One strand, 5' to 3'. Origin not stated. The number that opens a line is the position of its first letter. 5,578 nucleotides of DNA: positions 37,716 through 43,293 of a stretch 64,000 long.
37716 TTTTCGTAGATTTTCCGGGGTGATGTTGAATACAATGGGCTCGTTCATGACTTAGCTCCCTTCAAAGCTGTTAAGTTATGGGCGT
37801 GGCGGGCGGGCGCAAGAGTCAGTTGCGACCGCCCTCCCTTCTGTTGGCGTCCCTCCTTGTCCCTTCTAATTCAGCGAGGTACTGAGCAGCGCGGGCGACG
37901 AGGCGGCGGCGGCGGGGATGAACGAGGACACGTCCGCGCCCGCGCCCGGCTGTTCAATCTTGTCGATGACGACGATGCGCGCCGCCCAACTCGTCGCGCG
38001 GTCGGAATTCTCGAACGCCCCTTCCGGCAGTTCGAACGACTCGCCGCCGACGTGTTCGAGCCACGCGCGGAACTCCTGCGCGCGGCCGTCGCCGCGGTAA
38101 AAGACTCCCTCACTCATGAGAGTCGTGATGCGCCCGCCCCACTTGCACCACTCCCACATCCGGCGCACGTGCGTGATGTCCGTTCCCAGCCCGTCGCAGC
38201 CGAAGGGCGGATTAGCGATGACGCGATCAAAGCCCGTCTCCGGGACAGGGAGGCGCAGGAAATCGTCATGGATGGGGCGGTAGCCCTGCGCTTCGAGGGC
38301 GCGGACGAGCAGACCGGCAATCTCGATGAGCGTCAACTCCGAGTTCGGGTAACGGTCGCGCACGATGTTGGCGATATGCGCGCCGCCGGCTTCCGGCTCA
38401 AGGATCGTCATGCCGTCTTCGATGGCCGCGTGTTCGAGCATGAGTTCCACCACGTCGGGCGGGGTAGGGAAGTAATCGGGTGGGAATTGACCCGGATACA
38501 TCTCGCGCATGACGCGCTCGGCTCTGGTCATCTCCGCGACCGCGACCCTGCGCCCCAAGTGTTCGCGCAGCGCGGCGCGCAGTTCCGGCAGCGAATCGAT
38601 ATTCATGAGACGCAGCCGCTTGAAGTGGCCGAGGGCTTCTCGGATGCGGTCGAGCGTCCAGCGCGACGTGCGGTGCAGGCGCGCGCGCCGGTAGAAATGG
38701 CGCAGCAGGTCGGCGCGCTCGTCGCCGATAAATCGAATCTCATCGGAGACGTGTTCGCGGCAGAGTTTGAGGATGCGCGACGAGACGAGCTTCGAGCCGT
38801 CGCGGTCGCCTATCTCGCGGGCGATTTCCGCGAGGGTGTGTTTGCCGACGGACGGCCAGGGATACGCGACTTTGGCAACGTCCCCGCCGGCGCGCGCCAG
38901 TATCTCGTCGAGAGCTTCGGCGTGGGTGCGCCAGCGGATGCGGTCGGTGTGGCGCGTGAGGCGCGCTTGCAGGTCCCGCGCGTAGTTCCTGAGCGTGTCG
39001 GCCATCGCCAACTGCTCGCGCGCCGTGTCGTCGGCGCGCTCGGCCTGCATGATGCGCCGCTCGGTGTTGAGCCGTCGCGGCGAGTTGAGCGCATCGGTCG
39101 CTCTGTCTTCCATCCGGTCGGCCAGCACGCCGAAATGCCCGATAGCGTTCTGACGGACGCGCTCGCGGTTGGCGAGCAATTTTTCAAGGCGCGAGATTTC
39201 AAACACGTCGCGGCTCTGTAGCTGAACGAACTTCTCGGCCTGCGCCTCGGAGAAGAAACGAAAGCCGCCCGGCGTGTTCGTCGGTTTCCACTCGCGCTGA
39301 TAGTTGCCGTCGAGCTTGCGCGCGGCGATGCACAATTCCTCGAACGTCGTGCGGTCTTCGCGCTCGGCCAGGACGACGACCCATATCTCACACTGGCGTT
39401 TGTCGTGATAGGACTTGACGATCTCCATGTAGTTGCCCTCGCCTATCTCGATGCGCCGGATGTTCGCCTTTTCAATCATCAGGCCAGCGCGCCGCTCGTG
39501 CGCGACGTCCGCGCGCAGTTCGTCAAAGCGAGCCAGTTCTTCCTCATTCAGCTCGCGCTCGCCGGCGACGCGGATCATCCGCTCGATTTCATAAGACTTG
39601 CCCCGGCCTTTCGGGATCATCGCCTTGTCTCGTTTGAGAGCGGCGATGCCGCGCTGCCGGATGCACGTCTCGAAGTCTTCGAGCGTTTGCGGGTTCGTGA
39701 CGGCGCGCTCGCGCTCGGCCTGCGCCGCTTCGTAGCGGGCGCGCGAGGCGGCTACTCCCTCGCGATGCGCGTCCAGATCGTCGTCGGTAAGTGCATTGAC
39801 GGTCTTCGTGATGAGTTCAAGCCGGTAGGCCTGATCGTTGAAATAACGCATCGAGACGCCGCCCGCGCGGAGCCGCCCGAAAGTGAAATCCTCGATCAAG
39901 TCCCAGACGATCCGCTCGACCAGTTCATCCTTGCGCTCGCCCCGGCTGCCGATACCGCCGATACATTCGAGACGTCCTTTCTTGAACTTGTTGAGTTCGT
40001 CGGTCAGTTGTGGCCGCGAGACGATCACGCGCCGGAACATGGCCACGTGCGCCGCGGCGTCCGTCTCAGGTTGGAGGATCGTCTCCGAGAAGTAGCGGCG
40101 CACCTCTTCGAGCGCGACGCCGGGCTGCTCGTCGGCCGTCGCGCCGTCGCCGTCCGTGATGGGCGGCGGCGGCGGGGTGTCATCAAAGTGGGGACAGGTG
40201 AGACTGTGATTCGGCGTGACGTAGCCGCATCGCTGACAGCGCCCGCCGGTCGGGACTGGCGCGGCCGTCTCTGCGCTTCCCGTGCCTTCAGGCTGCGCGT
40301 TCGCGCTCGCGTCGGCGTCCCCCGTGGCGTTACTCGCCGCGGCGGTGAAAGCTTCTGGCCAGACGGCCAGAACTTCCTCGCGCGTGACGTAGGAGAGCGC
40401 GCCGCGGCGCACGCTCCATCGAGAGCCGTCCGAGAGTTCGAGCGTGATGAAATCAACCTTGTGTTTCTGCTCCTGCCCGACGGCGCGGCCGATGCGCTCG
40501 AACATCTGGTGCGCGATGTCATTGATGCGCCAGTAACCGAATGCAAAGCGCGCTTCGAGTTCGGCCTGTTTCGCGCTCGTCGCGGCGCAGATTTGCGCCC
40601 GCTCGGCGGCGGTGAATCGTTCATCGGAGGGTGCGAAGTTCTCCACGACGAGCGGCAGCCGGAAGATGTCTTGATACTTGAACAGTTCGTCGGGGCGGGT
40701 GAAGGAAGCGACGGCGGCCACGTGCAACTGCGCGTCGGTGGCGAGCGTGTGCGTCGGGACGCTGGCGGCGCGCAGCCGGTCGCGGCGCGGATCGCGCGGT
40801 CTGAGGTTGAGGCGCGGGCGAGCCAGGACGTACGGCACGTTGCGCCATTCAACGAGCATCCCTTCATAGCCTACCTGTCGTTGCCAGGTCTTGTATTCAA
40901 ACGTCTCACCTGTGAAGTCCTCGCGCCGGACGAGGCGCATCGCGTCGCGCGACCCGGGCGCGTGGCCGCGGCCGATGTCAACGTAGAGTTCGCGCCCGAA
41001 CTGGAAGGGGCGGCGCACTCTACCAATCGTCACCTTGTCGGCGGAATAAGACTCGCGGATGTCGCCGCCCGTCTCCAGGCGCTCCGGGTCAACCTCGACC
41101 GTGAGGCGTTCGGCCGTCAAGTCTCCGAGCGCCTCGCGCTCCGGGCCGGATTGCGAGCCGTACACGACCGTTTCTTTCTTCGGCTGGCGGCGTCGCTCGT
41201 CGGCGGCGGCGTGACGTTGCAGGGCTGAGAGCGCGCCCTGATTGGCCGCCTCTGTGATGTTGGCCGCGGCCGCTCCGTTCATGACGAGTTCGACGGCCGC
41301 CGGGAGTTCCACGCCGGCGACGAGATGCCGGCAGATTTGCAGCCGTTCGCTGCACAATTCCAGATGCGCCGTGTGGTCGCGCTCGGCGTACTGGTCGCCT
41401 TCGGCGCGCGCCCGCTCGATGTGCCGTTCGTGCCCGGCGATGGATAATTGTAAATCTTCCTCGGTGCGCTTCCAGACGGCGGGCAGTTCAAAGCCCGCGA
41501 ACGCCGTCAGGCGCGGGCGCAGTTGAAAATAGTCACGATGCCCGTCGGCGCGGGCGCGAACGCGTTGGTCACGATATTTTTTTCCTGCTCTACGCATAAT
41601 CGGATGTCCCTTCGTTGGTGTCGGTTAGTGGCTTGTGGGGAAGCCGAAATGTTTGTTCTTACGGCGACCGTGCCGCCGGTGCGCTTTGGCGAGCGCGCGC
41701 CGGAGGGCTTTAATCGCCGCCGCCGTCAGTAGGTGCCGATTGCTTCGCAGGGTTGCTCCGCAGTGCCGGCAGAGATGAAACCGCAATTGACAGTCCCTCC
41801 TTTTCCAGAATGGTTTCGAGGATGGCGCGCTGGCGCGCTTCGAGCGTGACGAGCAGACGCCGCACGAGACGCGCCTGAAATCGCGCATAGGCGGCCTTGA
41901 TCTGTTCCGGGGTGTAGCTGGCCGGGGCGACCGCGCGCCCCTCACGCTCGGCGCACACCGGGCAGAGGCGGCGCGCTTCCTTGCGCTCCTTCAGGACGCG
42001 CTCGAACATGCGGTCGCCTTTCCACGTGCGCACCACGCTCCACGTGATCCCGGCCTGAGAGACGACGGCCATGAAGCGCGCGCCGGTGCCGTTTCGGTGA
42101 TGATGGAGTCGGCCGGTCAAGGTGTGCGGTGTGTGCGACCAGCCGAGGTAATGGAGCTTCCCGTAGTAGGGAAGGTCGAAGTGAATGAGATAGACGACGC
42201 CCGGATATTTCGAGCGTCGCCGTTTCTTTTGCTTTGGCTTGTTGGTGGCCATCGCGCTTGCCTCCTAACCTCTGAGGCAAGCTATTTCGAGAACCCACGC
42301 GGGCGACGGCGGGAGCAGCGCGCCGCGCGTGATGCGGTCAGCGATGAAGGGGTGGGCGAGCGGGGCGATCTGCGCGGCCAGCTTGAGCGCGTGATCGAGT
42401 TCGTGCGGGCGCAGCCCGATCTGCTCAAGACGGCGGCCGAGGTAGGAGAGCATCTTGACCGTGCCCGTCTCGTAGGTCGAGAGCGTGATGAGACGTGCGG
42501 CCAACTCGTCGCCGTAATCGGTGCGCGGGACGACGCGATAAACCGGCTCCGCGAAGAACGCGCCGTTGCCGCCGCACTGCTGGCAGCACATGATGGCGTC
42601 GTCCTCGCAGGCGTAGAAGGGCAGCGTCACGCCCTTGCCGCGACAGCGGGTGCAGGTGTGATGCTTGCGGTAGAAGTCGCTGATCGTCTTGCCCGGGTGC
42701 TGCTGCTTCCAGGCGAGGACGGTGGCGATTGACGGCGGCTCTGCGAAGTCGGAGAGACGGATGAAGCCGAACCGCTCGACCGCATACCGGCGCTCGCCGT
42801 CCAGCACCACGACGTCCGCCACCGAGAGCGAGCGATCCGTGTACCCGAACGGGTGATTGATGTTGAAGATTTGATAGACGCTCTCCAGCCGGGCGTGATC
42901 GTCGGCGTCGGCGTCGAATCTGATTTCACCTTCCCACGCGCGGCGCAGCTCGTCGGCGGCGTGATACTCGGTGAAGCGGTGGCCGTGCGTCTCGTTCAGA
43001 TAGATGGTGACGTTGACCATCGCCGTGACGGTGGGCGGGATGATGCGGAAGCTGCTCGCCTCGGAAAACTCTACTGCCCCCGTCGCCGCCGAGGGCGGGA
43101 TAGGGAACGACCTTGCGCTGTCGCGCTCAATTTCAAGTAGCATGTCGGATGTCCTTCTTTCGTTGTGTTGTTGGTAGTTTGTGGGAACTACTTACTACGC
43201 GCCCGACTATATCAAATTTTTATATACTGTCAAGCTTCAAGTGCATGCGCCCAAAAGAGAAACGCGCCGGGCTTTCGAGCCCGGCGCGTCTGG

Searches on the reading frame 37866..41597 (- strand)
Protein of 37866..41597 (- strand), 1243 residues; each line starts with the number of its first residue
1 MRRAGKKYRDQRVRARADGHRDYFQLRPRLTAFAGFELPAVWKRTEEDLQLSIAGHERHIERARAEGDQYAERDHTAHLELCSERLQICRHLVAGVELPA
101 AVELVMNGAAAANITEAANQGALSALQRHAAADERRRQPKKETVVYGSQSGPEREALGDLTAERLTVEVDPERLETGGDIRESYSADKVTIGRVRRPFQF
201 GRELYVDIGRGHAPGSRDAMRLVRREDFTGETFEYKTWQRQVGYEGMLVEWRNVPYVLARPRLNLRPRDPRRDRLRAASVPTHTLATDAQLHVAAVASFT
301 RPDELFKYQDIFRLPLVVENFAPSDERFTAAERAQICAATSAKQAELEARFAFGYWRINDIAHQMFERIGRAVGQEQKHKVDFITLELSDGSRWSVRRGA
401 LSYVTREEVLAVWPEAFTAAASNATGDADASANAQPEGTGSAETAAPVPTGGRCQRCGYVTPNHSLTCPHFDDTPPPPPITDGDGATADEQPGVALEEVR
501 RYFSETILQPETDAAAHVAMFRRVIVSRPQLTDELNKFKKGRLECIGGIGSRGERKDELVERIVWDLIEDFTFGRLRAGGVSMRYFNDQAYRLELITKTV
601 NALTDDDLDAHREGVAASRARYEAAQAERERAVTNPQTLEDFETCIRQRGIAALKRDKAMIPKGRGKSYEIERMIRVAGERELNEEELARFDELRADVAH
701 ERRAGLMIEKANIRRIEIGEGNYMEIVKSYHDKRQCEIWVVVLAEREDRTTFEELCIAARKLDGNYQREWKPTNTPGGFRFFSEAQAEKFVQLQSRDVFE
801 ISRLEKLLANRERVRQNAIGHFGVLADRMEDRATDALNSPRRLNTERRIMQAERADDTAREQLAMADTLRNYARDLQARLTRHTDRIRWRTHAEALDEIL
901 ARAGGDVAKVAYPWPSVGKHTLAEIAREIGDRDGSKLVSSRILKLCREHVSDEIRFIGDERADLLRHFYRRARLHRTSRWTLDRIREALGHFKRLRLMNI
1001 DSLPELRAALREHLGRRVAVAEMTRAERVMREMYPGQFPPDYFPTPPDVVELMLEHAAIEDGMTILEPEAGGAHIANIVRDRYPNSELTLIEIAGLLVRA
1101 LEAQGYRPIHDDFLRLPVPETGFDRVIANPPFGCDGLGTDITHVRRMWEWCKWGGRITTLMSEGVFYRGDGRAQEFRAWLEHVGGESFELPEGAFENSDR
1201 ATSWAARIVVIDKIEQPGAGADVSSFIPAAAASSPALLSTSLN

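Call 29: search_protein_families(library=pfam, proteins=[window:37866-41597:-], max_evalue=0.001)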
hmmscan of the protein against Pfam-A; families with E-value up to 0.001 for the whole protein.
window:37866-41597:- (1243 aa): 0 families

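Call 30: search_protein_families(library=phrogs, proteins=[window:37866-41597:-], max_evalue=0.001)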
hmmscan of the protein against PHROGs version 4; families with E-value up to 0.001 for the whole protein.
window:37866-41597:- (1243 aa): 9 families
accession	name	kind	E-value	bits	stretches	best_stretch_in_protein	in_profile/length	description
phrog_15406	-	other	4.1e-116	390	2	906-1213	1114-1417/2789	DNA methyltransferase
phrog_11358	-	unknown function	1.9e-93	314.7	2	979-1216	1783-2018/3431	-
phrog_9133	-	unknown function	1.4e-35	123.5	1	1040-1216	734-907/1259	-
phrog_18947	-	unknown function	5e-33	114.5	1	1034-1214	561-737/1537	-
phrog_9793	-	unknown function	2e-32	113.4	1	1040-1213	603-771/772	-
phrog_22901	-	unknown function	7.4e-29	100.7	1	1040-1218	633-807/1394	-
phrog_6263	-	other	1.3e-16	61.4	1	1035-1161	387-507/548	DNA methyltransferase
phrog_799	-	other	1.7e-08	35.1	1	1039-1133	211-294/458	DNA methyltransferase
phrog_32703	-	unknown function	5.7e-08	32.9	1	1038-1208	7-169/480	-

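Call 54: search_protein_families(library=ncbifam, proteins=[window:37866-41597:-], max_evalue=0.01)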
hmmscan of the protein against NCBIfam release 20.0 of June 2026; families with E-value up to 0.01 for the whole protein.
window:37866-41597:- (1243 aa): 0 families

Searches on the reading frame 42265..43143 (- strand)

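Call 29: search_protein_families(library=pfam, proteins=[window:42265-43143:-], max_evalue=0.001)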
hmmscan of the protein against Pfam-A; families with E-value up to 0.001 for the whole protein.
window:42265-43143:- (292 aa): 1 family
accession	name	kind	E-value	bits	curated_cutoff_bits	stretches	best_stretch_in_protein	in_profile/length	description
PF14191.11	YodL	-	2.9e-10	41.4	24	1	64-133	34-98/98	YodL-like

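Call 30: search_protein_families(library=phrogs, proteins=[window:42265-43143:-], max_evalue=0.001)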
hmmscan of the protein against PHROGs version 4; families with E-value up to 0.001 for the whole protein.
window:42265-43143:- (292 aa): 0 families
